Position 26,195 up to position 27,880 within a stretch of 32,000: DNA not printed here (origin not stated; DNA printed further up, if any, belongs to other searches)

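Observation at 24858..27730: Split, very divergent RelA/SpoT-homologue pair: an HD-hydrolase-like gene followed by a synthetase-fold gene (candidate alarmone or toxSAS-like module)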

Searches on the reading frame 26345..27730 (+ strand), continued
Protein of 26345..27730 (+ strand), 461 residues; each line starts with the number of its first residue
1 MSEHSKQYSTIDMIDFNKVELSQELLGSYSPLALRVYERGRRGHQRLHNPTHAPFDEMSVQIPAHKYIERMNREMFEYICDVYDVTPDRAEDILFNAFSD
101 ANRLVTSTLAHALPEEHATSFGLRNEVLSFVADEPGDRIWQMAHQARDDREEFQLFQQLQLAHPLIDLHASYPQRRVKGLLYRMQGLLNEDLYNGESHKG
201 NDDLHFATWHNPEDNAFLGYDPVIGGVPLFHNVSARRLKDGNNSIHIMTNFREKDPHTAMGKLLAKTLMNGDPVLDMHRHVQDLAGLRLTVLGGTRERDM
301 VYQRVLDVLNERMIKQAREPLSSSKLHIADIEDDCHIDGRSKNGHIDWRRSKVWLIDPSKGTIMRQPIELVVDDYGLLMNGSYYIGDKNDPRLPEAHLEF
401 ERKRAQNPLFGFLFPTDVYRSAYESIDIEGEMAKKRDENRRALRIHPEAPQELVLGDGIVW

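Call 82: find_encoding_contigs(protein=P0017, flank=4000, max_places=2)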
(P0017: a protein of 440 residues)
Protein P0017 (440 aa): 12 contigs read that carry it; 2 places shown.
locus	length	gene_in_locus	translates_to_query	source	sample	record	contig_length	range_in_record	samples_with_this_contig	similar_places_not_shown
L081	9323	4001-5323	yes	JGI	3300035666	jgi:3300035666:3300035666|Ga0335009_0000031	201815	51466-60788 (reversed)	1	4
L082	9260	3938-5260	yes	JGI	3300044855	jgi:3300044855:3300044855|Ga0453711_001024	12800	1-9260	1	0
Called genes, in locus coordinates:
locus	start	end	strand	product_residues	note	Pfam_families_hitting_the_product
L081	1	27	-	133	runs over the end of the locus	-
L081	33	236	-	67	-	-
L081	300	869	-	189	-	-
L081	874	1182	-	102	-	PF01883:FeS_assembly_P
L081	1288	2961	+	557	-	PF00753:Lactamase_B, PF22505:RNase_J_b_CASP, PF17770:RNase_J_C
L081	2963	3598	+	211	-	PF21176:RecR_HhH, PF01751:Toprim, PF13662:Toprim_4, PF21175:RecR_C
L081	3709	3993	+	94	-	-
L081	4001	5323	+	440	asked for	-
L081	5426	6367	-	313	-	PF13793:Pribosyltran_N, PF00156:Pribosyltran, PF14572:Pribosyl_synth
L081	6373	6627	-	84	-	PF02575:YbaB_DNA_bd (weak)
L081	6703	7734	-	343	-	PF13177:DNA_pol3_delta2, PF13401:AAA_22 (faint), PF00004:AAA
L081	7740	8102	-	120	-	PF02130:YbeY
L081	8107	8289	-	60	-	-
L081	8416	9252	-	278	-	PF09828:ChrB_C (weak)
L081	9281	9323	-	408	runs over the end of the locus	PF00587:tRNA-synt_2b, PF03129:HGTP_anticodon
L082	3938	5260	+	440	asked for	-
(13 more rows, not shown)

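Call 83: find_encoding_contigs(protein=P0021, flank=4000, max_places=2)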
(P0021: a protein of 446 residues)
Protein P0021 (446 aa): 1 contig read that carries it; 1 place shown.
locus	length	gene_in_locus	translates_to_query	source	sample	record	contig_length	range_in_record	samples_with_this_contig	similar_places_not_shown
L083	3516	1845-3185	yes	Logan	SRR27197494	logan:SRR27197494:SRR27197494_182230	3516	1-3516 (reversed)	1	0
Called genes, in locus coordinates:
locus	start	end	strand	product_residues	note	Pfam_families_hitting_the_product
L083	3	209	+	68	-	?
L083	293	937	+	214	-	PF21176:RecR_HhH, PF01751:Toprim (faint), PF13662:Toprim_4, PF21175:RecR_C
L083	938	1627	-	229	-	-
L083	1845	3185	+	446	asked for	-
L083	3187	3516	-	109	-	?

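Call 95: fold_search(model_id=the predicted structure, library=viral)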
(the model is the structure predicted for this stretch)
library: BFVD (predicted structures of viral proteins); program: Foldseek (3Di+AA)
matches with E <= 10: 171; with E <= 0.001: 0
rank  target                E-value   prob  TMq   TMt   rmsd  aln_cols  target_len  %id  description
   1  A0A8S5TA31            2.9e-02  0.72  0.18  0.32  11.6       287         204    9  Tas1 [Siphoviridae sp. ctprd3]
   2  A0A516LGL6            3.1e-02  0.91  0.19  0.08  17.8       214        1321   15  (no name in the UniProt tables at hand)
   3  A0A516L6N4            3.7e-02  0.82  0.18  0.08  20.8       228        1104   14  (no name in the UniProt tables at hand)
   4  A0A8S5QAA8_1          6.2e-02  0.14  0.13  0.06  24.1       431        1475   10  Type I restriction enzyme [Podoviridae sp. ctsfx1]
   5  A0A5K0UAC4            9.9e-02  0.47  0.17  0.10  16.1       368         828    9  Uncharacterized protein [Yasminevirus sp. GU-2018]
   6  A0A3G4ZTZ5            3.0e-01  0.35  0.17  0.17  15.8       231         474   10  Uncharacterized protein [Edafosvirus sp.]
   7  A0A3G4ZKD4            3.7e-01  0.54  0.16  0.23   8.3       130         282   14  Uncharacterized protein [Terrestrivirus sp.]
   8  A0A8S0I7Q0            3.8e-01  0.08  0.10  0.10  19.9       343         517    8  (no name in the UniProt tables at hand)
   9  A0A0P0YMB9            4.2e-01  0.28  0.18  0.18  12.4       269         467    9  (no name in the UniProt tables at hand)
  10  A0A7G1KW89            5.1e-01  0.09  0.10  0.16  17.3       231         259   10  (no name in the UniProt tables at hand)
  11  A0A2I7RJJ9            5.6e-01  0.06  0.11  0.13  19.7       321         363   10  (no name in the UniProt tables at hand)
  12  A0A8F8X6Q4            6.4e-01  0.04  0.13  0.09  25.5       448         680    9  (no name in the UniProt tables at hand)
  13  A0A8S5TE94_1          7.8e-01  0.06  0.15  0.08  31.2       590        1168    9  Type I restriction enzyme [Podoviridae sp. ctzXp5]
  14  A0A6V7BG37            8.5e-01  0.15  0.11  0.27  23.3       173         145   12  (no name in the UniProt tables at hand)
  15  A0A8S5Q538            8.5e-01  0.06  0.10  0.05  25.2       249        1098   12  Intein splicing domain [Siphoviridae sp. ctHiz26]
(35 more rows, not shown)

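Call 96: search_solved_structures(query=A3, max_evalue=10, show_alignments=2)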
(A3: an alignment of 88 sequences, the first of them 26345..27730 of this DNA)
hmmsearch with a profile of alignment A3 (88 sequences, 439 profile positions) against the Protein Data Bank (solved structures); distinct sequences matched with E-value up to 10: 3.
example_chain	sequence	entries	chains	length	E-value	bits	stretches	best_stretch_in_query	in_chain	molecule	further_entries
6fgk_A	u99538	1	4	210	0.053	15.7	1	246-318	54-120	GTP pyrophosphokinase YwaC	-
5vey_A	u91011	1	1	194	0.3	13.2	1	98-229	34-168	Histone H2B type 1-J,Histone H2A type 1-B/E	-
3tek_A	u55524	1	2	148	0.89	11.6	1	35-84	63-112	ThermoDBP-single stranded DNA binding protein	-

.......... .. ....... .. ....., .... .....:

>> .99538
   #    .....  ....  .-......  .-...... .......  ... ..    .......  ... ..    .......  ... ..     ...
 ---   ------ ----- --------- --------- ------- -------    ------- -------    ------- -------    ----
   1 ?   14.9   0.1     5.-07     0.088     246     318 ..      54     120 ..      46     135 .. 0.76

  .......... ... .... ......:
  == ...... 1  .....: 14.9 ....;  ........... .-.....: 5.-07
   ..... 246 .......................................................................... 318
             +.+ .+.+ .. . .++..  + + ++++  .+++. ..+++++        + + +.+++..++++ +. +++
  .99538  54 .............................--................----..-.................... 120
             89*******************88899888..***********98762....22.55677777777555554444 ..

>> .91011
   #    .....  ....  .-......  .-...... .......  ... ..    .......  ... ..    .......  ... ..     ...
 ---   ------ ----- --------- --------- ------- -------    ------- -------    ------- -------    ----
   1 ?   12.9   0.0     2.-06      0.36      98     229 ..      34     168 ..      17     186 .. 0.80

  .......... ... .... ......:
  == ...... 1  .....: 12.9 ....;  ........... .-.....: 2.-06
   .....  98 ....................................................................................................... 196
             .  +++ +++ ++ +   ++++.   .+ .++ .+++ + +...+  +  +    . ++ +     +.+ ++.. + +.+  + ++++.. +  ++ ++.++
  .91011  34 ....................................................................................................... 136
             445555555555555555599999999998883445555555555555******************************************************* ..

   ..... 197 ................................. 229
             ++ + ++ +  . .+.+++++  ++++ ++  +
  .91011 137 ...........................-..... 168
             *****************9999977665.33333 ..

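Call 101: search_protein_families(library=padloc, proteins=[window:26345-27730:+], max_evalue=1)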
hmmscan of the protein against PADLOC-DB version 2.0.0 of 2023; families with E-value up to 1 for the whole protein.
window:26345-27730:+ (461 aa): 0 families

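Call 102: search_protein_families(library=pfam, proteins=[L079:2972-3826:+, L025:4034-4744:+, L083:938-1627:-, L007:3199-4368:-, L081:3709-3993:+], max_evalue=0.01)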
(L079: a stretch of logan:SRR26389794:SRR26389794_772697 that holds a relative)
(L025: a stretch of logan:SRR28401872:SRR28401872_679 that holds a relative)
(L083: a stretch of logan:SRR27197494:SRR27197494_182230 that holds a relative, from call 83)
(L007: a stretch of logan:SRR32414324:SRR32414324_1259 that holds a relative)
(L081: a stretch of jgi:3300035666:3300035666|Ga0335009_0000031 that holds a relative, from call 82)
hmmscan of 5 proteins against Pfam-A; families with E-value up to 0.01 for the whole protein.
L079:2972-3826:+ (284 aa): 0 families

L025:4034-4744:+ (236 aa): 0 families

L083:938-1627:- (229 aa): 0 families

L007:3199-4368:- (389 aa): 0 families

L081:3709-3993:+ (94 aa): 0 families
